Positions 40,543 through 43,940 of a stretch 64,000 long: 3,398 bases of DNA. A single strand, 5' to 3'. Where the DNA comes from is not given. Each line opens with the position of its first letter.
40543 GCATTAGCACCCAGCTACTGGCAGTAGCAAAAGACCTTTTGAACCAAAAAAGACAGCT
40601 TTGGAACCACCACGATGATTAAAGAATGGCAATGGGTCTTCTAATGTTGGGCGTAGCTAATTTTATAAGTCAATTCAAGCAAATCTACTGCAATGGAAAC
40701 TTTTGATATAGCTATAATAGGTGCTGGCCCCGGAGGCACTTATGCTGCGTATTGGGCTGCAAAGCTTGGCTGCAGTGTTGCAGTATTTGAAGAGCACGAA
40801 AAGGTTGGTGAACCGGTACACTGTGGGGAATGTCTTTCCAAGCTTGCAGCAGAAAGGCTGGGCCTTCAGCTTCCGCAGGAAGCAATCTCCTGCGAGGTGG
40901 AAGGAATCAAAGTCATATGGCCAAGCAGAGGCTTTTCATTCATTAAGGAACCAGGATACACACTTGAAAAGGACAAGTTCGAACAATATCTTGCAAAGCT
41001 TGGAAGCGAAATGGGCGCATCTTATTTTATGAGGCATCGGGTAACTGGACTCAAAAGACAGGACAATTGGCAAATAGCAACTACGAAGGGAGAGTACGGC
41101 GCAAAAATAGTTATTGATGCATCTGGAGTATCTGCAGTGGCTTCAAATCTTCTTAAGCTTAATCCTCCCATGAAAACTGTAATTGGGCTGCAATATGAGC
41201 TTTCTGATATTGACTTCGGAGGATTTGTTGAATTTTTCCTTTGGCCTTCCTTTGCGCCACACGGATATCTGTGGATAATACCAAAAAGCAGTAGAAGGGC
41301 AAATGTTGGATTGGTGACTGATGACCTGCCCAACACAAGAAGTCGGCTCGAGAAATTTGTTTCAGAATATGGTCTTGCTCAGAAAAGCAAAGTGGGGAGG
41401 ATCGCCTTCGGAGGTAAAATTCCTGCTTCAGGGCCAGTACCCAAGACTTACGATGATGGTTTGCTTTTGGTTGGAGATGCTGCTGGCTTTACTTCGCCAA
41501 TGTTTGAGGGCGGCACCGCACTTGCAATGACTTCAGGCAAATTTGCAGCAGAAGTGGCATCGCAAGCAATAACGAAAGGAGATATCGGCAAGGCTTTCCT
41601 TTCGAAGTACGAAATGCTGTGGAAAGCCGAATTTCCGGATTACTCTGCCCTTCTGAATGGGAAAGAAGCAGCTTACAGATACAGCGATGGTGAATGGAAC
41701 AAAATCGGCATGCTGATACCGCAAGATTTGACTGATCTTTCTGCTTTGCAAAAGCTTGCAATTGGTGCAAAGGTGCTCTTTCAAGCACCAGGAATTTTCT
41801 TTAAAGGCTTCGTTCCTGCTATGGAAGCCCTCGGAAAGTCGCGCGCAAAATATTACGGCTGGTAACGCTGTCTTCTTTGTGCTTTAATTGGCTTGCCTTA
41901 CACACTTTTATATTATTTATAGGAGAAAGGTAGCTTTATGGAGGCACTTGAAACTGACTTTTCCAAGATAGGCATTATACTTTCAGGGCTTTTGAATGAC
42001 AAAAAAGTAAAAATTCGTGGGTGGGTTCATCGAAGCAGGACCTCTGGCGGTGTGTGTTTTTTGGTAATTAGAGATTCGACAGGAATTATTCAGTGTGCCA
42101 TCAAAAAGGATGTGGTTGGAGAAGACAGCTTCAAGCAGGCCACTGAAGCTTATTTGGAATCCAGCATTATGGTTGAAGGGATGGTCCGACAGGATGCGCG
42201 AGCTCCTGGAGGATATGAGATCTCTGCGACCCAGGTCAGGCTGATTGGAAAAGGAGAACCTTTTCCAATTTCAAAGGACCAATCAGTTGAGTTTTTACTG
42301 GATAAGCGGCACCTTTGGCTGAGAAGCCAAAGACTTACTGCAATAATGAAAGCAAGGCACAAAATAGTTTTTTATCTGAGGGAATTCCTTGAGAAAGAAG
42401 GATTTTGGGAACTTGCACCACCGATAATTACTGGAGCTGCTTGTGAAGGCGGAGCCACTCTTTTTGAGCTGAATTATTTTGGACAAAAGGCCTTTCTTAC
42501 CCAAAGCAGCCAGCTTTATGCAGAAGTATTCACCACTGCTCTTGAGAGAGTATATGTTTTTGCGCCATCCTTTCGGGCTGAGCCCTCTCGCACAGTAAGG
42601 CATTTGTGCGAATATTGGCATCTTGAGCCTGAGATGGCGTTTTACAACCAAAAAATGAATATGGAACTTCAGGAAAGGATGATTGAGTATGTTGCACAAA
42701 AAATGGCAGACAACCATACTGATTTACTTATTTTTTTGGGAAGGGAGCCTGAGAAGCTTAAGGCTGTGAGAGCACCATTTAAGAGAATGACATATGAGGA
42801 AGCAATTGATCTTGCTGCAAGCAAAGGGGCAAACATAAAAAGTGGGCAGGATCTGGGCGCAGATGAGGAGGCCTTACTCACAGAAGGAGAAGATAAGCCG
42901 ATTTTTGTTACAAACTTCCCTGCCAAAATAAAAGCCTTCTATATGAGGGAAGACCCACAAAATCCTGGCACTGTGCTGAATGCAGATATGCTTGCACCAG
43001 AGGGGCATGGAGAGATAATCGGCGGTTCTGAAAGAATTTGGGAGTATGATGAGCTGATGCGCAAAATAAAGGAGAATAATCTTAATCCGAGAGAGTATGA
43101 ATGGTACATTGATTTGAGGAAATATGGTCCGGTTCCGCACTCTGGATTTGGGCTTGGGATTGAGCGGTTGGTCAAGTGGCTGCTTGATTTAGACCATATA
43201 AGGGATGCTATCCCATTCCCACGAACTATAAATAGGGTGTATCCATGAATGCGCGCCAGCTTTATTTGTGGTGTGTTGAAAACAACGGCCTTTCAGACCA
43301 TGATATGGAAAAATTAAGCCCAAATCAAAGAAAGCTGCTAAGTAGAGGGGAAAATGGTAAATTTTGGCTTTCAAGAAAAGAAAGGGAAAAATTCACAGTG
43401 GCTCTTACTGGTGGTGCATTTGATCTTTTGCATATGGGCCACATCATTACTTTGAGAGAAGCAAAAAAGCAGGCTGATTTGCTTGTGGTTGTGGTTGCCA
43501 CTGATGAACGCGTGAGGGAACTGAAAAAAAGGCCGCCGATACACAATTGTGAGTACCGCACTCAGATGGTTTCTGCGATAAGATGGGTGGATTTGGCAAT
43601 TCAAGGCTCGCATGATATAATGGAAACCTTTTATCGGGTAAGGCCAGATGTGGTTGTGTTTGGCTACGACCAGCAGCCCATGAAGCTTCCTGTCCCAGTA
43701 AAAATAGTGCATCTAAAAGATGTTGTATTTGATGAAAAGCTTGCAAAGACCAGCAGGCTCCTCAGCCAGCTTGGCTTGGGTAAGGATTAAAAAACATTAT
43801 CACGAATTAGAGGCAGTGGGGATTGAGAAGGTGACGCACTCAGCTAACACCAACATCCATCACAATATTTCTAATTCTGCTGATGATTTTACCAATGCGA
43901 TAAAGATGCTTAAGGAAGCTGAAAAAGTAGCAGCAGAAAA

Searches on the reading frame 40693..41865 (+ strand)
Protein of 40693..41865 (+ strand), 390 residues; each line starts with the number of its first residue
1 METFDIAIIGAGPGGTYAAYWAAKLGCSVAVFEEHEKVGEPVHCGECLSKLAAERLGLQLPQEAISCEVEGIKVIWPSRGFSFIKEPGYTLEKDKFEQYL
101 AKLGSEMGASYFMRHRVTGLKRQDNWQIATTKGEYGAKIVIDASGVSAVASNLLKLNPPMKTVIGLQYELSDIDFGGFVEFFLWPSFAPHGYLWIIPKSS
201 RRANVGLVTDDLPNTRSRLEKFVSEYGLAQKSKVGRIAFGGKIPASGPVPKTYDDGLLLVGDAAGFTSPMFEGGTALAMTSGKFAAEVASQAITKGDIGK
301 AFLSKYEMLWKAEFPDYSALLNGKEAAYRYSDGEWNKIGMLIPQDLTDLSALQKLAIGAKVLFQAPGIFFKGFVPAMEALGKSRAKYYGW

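Call 12: search_protein_families(library=pfam, proteins=[window:40693-41865:+])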
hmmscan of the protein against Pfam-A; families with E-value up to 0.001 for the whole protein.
window:40693-41865:+ (390 aa): 10 families
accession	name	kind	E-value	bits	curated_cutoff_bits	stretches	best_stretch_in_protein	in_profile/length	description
PF01266.30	DAO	-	2.8e-12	47.3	27.9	2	89-207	144-269/353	FAD dependent oxidoreductase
PF22578.2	GGR_cat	-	4.2e-09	36.6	27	1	165-228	5-72/88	Geranylgeranyl reductase catalytic domain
PF12831.13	FAD_oxidored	-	7.5e-09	35.8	27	1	5-150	1-150/416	FAD dependent oxidoreductase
PF07992.20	Pyr_redox_2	-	5.7e-07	29.7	26.1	1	4-102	1-58/291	Pyridine nucleotide-disulphide oxidoreductase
PF03486.20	HI0933_like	-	1.9e-06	27.9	50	1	5-41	2-38/244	HI0933-like protein Rossmann domain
PF13450.12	NAD_binding_8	-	4.9e-06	27.2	21.9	1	8-39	1-32/68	NAD(P)-binding Rossmann-like domain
PF13738.12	Pyr_redox_3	-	6.4e-06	26.1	30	1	8-145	2-133/305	Pyridine nucleotide-disulphide oxidoreductase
PF04820.20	Trp_halogenase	-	1e-05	25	21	1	87-320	151-381/458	Tryptophan halogenase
PF01134.28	GIDA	-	0.00023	20.8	22.1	1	5-40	1-37/391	Glucose inhibited division protein A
PF01494.25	FAD_binding_3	-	0.00031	20.5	22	0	5-37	3-35/349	FAD binding domain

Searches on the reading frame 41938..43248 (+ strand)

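Call 23: search_protein_families(library=pfam, proteins=[window:41938-43248:+])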
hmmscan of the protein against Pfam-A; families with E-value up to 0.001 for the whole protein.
window:41938-43248:+ (436 aa): 2 families
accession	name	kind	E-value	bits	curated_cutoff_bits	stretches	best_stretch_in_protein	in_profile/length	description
PF00152.25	tRNA-synt_2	-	6.3e-78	262.4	25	1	117-430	2-307/308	tRNA synthetases class II (D, K and N)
PF01336.31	tRNA_anti-codon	-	6.4e-16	58.5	27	1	24-103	1-75/75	OB-fold nucleic acid binding domain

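Call 49: search_protein_families(library=ncbifam, proteins=[window:41938-43248:+], max_evalue=0.01)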
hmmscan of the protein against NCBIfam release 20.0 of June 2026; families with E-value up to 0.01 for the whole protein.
window:41938-43248:+ (436 aa): 18 families
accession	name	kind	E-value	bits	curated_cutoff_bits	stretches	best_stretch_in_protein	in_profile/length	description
NF003037.0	PRK03932.1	equivalog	1.6e-149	498.7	414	1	15-435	10-450/451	asparagine--tRNA ligase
TIGR00457.1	asnS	equivalog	3e-131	438.4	342.6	1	20-435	15-454/455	asparagine--tRNA ligase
NF003483.0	PRK05159.1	equivalog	6.5e-112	374.6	353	1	20-436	16-438/438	aspartate--tRNA(Asn) ligase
TIGR00458.1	aspS_nondisc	equivalog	1.6e-99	333.8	368.4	1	20-436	11-428/428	aspartate--tRNA(Asn) ligase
NF005052.0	PRK06462.1-1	equivalog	7.7e-72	242.3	368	1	116-429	28-345/353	asparagine synthetase A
NF005054.0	PRK06462.1-4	equivalog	5.7e-54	183.3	309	1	123-429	11-310/318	asparagine synthetase A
NF001750.0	PRK00476.1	equivalog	4.6e-48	163.9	443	2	21-292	18-285/590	aspartate--tRNA ligase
TIGR00459.1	aspS_bact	equivalog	8.3e-48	163.1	373.85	2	21-291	16-279/586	aspartate--tRNA ligase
NF001756.1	PRK00484.1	subfamily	1.5e-35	122.8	468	1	21-429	51-484/488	lysine--tRNA ligase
TIGR00499.1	lysS_bact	equivalog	4.8e-27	94.8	427.6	2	20-299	52-331/496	lysine--tRNA ligase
NF005055.0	PRK06462.1-5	equivalog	2.1e-25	89.6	389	1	185-432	87-336/341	asparagine synthetase A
NF009460.0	PRK12820.1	equivalog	1.3e-23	83.1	1379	2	22-299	36-320/723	bifunctional aspartyl-tRNA synthetase/aspartyl/glutamyl-tRNA amidotransferase subunit C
NF005053.0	PRK06462.1-3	equivalog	2.9e-20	73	322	1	180-424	14-261/274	asparagine synthetase A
NF002821.0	PRK02983.1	equivalog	1.9e-19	69.2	742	1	20-293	658-935/1102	bifunctional lysylphosphatidylglycerol synthetase/lysine--tRNA ligase LysX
NF009101.0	PRK12445.1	subfamily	6e-15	54.8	1026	1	23-429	67-500/505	lysine--tRNA ligase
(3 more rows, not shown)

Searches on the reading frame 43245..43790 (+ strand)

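Call 21: search_protein_families(library=pfam, proteins=[window:43245-43790:+])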
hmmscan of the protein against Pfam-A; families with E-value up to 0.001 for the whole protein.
window:43245-43790:+ (181 aa): 1 family
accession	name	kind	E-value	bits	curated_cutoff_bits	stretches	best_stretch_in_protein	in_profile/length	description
PF01467.32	CTP_transf_like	-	1.2e-15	58.3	21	1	54-143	1-90/133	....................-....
